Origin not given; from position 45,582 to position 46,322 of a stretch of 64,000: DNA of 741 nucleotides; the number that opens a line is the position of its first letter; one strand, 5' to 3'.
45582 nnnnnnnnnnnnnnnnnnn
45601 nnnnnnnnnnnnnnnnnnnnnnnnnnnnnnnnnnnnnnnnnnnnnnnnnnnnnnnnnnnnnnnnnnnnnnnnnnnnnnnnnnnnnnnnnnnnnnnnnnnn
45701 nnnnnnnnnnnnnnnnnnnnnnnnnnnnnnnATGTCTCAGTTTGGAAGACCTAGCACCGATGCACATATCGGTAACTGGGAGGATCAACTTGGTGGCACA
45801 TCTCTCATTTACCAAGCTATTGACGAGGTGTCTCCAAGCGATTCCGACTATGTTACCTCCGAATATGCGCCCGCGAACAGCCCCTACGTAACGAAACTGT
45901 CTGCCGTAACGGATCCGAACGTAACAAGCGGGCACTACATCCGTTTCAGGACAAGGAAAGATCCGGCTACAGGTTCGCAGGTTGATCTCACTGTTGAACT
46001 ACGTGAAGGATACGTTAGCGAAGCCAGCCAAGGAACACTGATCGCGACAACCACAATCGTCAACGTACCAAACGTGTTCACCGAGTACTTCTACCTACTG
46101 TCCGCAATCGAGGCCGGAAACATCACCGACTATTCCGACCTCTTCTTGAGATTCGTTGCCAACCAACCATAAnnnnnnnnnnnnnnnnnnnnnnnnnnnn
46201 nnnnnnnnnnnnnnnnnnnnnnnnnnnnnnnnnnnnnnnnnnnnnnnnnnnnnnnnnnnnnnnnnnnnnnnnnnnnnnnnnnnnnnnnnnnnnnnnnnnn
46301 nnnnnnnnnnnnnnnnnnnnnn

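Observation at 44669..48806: Operon of three tandem paralogs, two small ORFs and a 663-aa protein with short VSWA-FEVP repeats, bracketed by tRNAs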

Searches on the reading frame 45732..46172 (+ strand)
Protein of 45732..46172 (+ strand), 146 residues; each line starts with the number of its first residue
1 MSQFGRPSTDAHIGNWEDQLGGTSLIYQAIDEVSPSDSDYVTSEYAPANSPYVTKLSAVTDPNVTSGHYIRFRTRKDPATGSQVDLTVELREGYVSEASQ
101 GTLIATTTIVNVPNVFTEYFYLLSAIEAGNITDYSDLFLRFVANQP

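Call 4: search_protein_families(library=pfam, proteins=[window:45732-46172:+], max_evalue=1)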
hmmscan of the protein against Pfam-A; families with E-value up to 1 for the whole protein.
window:45732-46172:+ (146 aa): 0 families

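Call 5: search_protein_families(library=phrogs, proteins=[window:45732-46172:+], max_evalue=0.1)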
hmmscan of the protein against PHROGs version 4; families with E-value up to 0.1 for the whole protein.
window:45732-46172:+ (146 aa): 0 families

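Call 25: search_solved_structures(query=A2, max_evalue=10)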
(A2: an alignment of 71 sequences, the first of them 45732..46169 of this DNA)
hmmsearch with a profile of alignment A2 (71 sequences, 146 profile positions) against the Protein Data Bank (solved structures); distinct sequences matched with E-value up to 10: 1.
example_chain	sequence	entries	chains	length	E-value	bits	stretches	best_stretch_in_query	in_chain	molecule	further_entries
5y6p_A2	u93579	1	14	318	0.71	13.1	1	11-108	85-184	LR_gamma4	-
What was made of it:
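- On Carbohydrate-binding module (CBM) families: Profile search against PDB sequences finds nothing below E 0.7 (call 25).
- Tried and rejected: A profile search of PDB sequences with the paralog family found nothing meaningful (call 25).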

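Call 30: predict_structure(alignment_id=A2)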
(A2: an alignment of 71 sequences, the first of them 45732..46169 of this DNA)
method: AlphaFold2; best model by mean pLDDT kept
length: 146 residues; sequences in the alignment: 71
mean_pLDDT: 93.8   pTM: 0.87
mean pLDDT of the five models: 93.8, 93.0, 91.1, 91.1, 91.0
residues with pLDDT >= 90: 130; 70-90: 15; 50-70: 1; < 50: 0
segments of 3 or more residues with pLDDT < 50: none
pLDDT, mean of each block of 10 residues (from residue 1): 91 95 94 90 94 96 91 89 94 96 97 94 95 96 95
secondary structure, 60 per line:
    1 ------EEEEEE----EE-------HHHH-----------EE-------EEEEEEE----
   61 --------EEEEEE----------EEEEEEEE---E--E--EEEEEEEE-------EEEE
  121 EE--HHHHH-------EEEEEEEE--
elements in order: E7-12 H26-29 E50-56 E69-74 E85-92 E102-109 E117-122 H125-129 E137-144
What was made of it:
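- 45732..46172 (+): Paralog 3 (146 aa). The canonical stand-alone family member, ending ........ with no cis motif. AlphaFold2 model pLDDT 93.8 (call 30).
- On Carbohydrate-binding module (CBM) families: AlphaFold2 pLDDT 93.8 (call 30).
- The paralog model is a complete fold without the motif (call 30), so strand complementation is not required. The paralog fold is complete without the motif (call 30).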

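Call 40: search_dna_similar(query=window:45732-46169:+, collection=phages, mode=protein, max_rows=40, max_evalue=0.001)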
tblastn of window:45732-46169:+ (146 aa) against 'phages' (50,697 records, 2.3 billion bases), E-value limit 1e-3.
No match.

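Call 42: find_related_loci(query=A2, collection=viral_contigs, flank=10000)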
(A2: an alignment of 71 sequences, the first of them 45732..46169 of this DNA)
Query A2 (146 aa) in viral_contigs; peptide patterns used: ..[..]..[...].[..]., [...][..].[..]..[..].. (x = any residue, [..] = any of these).
181 stretches matched a pattern; 59 encode a relative of the query (tblastn E <= 1e-3); 59 distinct loci.
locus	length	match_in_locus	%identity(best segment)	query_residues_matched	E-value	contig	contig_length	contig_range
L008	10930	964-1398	55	1-145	6e-50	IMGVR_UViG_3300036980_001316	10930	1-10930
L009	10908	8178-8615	55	1-146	2e-49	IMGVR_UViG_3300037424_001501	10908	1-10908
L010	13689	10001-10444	57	1-146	5e-47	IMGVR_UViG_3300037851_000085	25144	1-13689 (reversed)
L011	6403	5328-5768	51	1-146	1e-46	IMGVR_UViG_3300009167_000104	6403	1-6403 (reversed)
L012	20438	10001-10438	55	1-145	2e-45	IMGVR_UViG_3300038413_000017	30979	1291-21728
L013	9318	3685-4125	50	1-146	1e-43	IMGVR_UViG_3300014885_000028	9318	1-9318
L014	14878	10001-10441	51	1-146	9e-44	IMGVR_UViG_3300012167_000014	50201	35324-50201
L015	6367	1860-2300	50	1-146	4e-43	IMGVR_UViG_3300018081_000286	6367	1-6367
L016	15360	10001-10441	51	1-145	2e-42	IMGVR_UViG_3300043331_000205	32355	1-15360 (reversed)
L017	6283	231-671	49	1-145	2e-42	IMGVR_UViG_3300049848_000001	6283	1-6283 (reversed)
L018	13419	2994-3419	49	1-142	7e-42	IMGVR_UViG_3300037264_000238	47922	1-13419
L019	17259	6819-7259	50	1-146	9e-42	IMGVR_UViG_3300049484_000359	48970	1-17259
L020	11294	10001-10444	49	1-146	8e-42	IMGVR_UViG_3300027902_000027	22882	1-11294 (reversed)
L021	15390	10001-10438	49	1-146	2e-41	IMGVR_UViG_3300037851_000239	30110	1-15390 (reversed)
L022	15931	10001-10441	50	1-145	2e-41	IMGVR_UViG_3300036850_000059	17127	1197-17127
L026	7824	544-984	47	1-146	3e-40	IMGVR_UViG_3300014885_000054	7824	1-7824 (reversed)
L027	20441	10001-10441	47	1-146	3e-40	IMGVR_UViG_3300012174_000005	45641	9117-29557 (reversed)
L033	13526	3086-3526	50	1-145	7e-40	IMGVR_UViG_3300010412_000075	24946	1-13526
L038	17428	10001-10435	48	1-145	2e-38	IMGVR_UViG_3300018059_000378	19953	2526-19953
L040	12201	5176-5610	46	1-145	5e-36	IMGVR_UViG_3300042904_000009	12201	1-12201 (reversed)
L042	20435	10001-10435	46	3-146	4e-35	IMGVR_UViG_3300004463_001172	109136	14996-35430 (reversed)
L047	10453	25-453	47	2-145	3e-34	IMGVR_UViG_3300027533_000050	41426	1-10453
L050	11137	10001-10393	42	6-143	4e-28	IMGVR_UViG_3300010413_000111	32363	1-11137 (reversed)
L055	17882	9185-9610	42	2-145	2e-33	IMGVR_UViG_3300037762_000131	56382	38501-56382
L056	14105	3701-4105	38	1-142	9e-19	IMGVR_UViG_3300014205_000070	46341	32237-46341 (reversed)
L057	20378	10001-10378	34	7-143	2e-18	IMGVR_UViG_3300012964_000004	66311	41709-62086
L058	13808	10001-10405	35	4-145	2e-16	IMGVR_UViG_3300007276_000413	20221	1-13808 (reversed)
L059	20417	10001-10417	32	3-146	9e-15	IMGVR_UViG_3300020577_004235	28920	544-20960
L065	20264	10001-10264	35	6-93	2e-9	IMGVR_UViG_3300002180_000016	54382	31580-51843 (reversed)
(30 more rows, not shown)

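Call 45: search_protein_families(library=pfam, proteins=[L057:6680-10381:+, L057:10384-13146:+, L059:9803-12754:+, L065:7628-11167:+, L058:7628-10408:+, L042:9281-11206:+, L050:6701-8758:+, L055:11188-13071:+, L056:3701-5431:+], max_evalue=0.001)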
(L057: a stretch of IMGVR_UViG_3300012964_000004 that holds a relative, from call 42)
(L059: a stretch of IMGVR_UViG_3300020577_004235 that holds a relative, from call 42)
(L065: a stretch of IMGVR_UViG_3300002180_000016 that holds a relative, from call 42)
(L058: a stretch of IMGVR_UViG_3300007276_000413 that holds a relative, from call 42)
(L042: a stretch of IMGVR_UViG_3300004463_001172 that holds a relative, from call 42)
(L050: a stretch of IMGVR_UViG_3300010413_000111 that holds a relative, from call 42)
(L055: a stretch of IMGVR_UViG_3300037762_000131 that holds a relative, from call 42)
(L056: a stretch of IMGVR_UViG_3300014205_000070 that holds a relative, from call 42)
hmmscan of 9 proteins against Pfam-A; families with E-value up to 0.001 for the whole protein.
L057:6680-10381:+ (1234 aa): 0 families

L057:10384-13146:+ (921 aa): 0 families

L059:9803-12754:+ (984 aa): 0 families

L065:7628-11167:+ (1180 aa): 0 families

L058:7628-10408:+ (927 aa): 2 families
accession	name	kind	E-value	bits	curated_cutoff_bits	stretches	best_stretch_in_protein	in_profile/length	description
PF03382.20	DUF285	-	3.1e-38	130.6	25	3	335-452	2-113/120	Mycoplasma protein of unknown function, DUF285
PF13306.12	LRR_5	-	6.3e-05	23.3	27.7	0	310-382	51-113/127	BspA type Leucine rich repeat region (6 copies)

L042:9281-11206:+ (642 aa): 0 families

L050:6701-8758:+ (686 aa): 1 family
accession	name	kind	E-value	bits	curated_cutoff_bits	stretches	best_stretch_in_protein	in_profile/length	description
PF13385.13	Laminin_G_3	-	1.6e-13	51.5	27.6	1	20-165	14-149/151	Concanavalin A-like lectin/glucanases superfamily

L055:11188-13071:+ (628 aa): 0 families

L056:3701-5431:+ (577 aa): 0 families

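Call 50: search_protein_families(library=pfam, proteins=[L040:5623-8769:+, L033:3852-5825:+, L013:4462-6252:+, L047:466-3174:+], max_evalue=0.01)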
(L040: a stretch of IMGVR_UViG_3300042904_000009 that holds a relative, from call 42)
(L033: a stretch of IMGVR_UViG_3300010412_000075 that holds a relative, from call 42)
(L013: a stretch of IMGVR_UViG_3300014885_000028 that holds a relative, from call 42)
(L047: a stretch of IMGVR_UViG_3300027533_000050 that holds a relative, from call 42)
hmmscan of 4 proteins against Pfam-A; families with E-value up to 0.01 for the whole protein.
L040:5623-8769:+ (1049 aa): 1 family
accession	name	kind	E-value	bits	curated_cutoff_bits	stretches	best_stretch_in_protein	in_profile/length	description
PF07248.17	DUF1431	-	0.00018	22.3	22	0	166-215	16-65/155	Protein of unknown function (DUF1431)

L033:3852-5825:+ (658 aa): 0 families

L013:4462-6252:+ (597 aa): 0 families

L047:466-3174:+ (903 aa): 0 families

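Call 59: search_protein_families(library=phrogs, proteins=[L038:3758-5440:+, L038:7483-9834:+, L038:10441-11235:+, L038:12750-14036:+, L038:14055-15320:+, L038:15295-16008:+, L027:6204-7886:+, L027:7889-9667:+, L027:10730-11632:+, L027:13117-14031:+], max_evalue=0.001)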
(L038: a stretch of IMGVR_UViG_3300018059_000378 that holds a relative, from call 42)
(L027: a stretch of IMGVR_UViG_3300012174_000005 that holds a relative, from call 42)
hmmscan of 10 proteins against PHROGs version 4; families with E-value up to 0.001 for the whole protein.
L038:3758-5440:+ (561 aa): 2 families
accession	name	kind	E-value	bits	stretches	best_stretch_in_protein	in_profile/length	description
phrog_979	-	head and packaging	4.1e-44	152.3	1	14-259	150-413/642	terminase large subunit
phrog_9526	-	head and packaging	3.3e-19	70.4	1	19-159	12-155/280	terminase large subunit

L038:7483-9834:+ (784 aa): 0 families

L038:10441-11235:+ (265 aa): 0 families

L038:12750-14036:+ (429 aa): 0 families

L038:14055-15320:+ (422 aa): 0 families

L038:15295-16008:+ (238 aa): 0 families

L027:6204-7886:+ (561 aa): 4 families
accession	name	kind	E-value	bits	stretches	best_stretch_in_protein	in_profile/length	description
phrog_675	-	head and packaging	7.7e-81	273.1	1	42-553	36-555/576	terminase large subunit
phrog_15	-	head and packaging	1.8e-52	179.9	1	26-338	359-695/1330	terminase large subunit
phrog_12876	-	head and packaging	1.6e-16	61.6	1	104-230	7-133/235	terminase large subunit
phrog_21311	-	head and packaging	5.4e-08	34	1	98-273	2-190/218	terminase large subunit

L027:7889-9667:+ (593 aa): 1 family
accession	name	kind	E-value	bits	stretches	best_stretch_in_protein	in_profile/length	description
phrog_145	-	head and packaging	2.1e-24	87.1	1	11-454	9-431/493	portal protein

L027:10730-11632:+ (301 aa): 0 families

L027:13117-14031:+ (305 aa): 1 family
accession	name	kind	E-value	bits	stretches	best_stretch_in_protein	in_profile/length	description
phrog_477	-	connector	8.7e-08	33.1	1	129-246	13-117/220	head-tail adaptor Ad1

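Call 60: search_protein_families(library=phrogs, proteins=[L040:424-1959:+, L040:2712-5168:+, L040:9068-10123:+, L040:10156-11103:+, L033:646-2529:+, L033:6772-8709:+, L033:8745-9683:+, L033:9710-10648:+, L018:10571-12394:+, L019:7259-8599:+], max_evalue=0.001)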
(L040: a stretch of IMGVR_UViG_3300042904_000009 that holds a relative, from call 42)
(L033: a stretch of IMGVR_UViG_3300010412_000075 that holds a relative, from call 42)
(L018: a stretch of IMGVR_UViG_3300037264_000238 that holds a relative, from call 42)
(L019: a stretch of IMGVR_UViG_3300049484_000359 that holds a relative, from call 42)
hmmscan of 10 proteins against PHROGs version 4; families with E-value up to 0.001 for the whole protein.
L040:424-1959:+ (512 aa): 3 families
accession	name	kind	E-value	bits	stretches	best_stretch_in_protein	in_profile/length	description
phrog_5902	-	unknown function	2.9e-43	149.5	1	35-323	10-306/359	-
phrog_2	-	head and packaging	5.6e-37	128.9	1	53-481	261-590/807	terminase large subunit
phrog_675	-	head and packaging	0.0002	20.8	1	71-203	52-179/576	terminase large subunit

L040:2712-5168:+ (819 aa): 1 family
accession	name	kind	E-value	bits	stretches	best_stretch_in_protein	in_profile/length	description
phrog_1216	-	head and packaging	4e-122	410.1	1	30-734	11-703/714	portal protein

L040:9068-10123:+ (352 aa): 2 families
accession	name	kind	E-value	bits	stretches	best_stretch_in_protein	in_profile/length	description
phrog_3927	-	head and packaging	7.3e-56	191.1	1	18-348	14-340/342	head scaffolding protein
phrog_22063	-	unknown function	0.00066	20.4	1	41-158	12-125/263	-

L040:10156-11103:+ (316 aa): 2 families
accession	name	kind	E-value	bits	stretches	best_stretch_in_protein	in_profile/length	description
phrog_1328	-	head and packaging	9.6e-107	359.5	1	2-315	4-308/583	major head protein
phrog_29786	-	head and packaging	7.8e-05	23.5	1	194-311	6-124/132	major head protein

L033:646-2529:+ (628 aa): 5 families
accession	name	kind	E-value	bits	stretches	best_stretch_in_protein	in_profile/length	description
phrog_2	-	head and packaging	1.6e-16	61.2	1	112-569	261-592/807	terminase large subunit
phrog_38407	-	unknown function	2.2e-16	60.8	1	401-568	181-347/370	-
phrog_24361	-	head and packaging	3.2e-14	54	1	432-575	2-144/162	terminase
phrog_5989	-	head and packaging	1.5e-08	35.2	1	121-308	145-316/347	terminase large subunit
phrog_38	-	head and packaging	7.3e-06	25.9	1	369-480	542-632/760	terminase large subunit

L033:6772-8709:+ (646 aa): 3 families
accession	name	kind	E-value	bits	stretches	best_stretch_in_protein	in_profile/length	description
phrog_332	-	connector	2.3e-17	63.6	1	121-609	85-522/560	head-tail adaptor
phrog_156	-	head and packaging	5.3e-09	36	2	69-240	24-187/681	portal protein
phrog_1216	-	head and packaging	1.5e-07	31.4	1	207-474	216-507/714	portal protein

L033:8745-9683:+ (313 aa): 1 family
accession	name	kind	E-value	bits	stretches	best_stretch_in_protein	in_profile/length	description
phrog_3927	-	head and packaging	6.6e-19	69.6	1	19-146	29-152/342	head scaffolding protein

L033:9710-10648:+ (313 aa): 2 families
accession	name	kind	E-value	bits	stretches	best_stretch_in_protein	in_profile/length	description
phrog_9953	-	head and packaging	4.5e-68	231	1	7-309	10-328/329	major head protein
phrog_14242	-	head and packaging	2.2e-19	70.4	1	134-311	205-389/396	major head protein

L018:10571-12394:+ (608 aa): 1 family
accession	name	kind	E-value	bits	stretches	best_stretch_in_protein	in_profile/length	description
phrog_511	-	head and packaging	0.00026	20.5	1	259-324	584-645/862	internal virion protein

L019:7259-8599:+ (447 aa): 0 families

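Call 68: search_protein_families(library=ncbifam, proteins=[window:45732-46172:+, L026:2891-3652:+], max_evalue=0.1)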
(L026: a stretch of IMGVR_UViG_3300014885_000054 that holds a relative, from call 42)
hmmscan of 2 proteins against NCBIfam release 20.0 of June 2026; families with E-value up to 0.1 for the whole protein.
window:45732-46172:+ (146 aa): 0 families

L026:2891-3652:+ (254 aa): 1 family
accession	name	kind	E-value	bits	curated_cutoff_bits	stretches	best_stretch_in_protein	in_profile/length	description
NF038091.1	T4SS_VirB10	equivalog_domain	0.029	13.9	220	0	217-237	63-83/197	type IV secretion system protein VirB10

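Call 75: search_protein_representatives(alignment_id=A2)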
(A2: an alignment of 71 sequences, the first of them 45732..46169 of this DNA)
Query: 71 sequences, 146 profile positions. Proteins with E-value up to 0.001 (for the whole library): 4782; up to 1e-10: 2903; up to 1e-30: 331. The best 150 are listed.
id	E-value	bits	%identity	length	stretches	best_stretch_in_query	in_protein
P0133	1.4e-67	242.6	-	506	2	1-145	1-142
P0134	3.3e-66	238.1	-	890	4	2-141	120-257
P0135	4.1e-65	234.5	-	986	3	2-144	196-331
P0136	2.3e-61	222.4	-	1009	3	2-137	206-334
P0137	6.5e-61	220.9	-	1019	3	2-141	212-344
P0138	3.5e-60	218.5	-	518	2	3-142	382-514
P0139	4.0e-58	211.9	-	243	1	3-146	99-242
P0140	7.3e-57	207.8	-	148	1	1-146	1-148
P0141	7.5e-56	204.5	-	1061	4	2-143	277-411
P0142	8.5e-56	204.3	-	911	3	3-144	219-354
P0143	1.8e-55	203.3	-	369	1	2-145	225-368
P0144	7.0e-54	198.1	-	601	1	1-145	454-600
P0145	8.6e-54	197.8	-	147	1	1-146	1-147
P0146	1.3e-53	197.3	-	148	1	1-146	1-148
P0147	1.8e-52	193.5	-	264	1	3-145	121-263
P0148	1.9e-52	193.4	-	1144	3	2-141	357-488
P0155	5.5e-51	188.7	-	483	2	1-141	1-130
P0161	3.1e-50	186.3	-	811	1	3-146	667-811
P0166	8.5e-50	184.8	-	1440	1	2-145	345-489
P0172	6.7e-48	178.7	-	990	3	2-143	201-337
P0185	1.7e-45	170.9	-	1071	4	3-143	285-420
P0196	1.9e-44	167.5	-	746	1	1-145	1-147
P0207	3.0e-43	163.6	-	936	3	1-141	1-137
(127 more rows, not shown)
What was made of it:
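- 45732..46172 (+): The family has 4,782 representative clusters (call 75).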

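Call 79: search_protein_families(library=pfam, alignment_id=A5, max_evalue=0.0001)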
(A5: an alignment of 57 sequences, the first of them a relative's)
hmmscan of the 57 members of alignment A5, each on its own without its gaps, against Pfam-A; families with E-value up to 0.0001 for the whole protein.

A. member 1, P0133 (506 aa): 0 families

B. families by the number of members that match (of 57 scanned): 12 families
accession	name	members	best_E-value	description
PF13385.13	Laminin_G_3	5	1.3e-26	Concanavalin A-like lectin/glucanases superfamily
PF13229.12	Beta_helix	2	6.3e-11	Right handed beta helix region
PF14099.13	Polysacc_lyase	2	9.2e-07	Polysaccharide lyase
PF13313.11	DUF4082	1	8e-46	Domain of unknown function (DUF4082)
PF16656.11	Pur_ac_phosph_N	1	1e-29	Purple acid Phosphatase, N-terminal domain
PF00041.27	fn3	1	3.6e-14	Fibronectin type III domain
PF16655.11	PhoD_N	1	4.3e-13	PhoD-like phosphatase, N-terminal domain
PF02368.24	Big_2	1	3.1e-10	Bacterial Ig-like domain (group 2)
PF22201.2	FlaF_Ig-like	1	3.7e-09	Conserved flagellar protein F, immunoglobulin-like domain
PF05345.18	He_PIG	1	3.1e-08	Putative Ig domain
PF16586.11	DUF5060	1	1.2e-07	Domain of unknown function (DUF5060)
PF14592.12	Chondroitinas_B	1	3.9e-05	Chondroitinase B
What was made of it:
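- Closest known: Carbohydrate-binding modules. Same: The domain is fused to lectin, beta-helix, lyase and Ig-like modules (call 79).
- They are Laminin_G_3, Beta_helix, polysaccharide lyase, chondroitinase B and Ig-like domains (call 79).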

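Call 82: search_protein_families(library=phrogs, proteins=[P0185, P0136, P0148, P0134, P0133, P0207, P0144, P0161, P0166, P0196], max_evalue=0.001)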
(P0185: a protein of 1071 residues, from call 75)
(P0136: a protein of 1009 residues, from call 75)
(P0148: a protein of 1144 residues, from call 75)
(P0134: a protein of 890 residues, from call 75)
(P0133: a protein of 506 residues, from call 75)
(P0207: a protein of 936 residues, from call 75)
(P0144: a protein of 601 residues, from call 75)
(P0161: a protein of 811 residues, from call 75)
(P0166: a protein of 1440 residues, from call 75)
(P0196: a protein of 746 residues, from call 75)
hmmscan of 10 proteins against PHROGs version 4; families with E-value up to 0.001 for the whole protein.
P0185 (1071 aa): 2 families
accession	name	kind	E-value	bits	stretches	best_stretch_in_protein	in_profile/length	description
phrog_3287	-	head and packaging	1.8e-44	153.5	1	615-998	69-457/524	virion structural protein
phrog_9998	-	unknown function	1.4e-08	35.4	1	152-261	42-152/401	-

P0136 (1009 aa): 1 family
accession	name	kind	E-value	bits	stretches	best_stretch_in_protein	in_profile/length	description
phrog_3287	-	head and packaging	3.6e-25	89.8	1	539-748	69-280/524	virion structural protein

P0148 (1144 aa): 2 families
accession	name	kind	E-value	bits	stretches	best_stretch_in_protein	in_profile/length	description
phrog_3287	-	head and packaging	5.2e-31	109.1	1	696-1143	69-524/524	virion structural protein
phrog_9998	-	unknown function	1.5e-21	78.1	2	161-229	42-112/401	-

P0134 (890 aa): 0 families

P0133 (506 aa): 0 families

P0207 (936 aa): 0 families

P0144 (601 aa): 0 families

P0161 (811 aa): 0 families

P0166 (1440 aa): 0 families

P0196 (746 aa): 1 family
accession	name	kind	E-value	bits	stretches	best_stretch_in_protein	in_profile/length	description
phrog_341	-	tail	0.00037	21.6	1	427-518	60-149/154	major tail protein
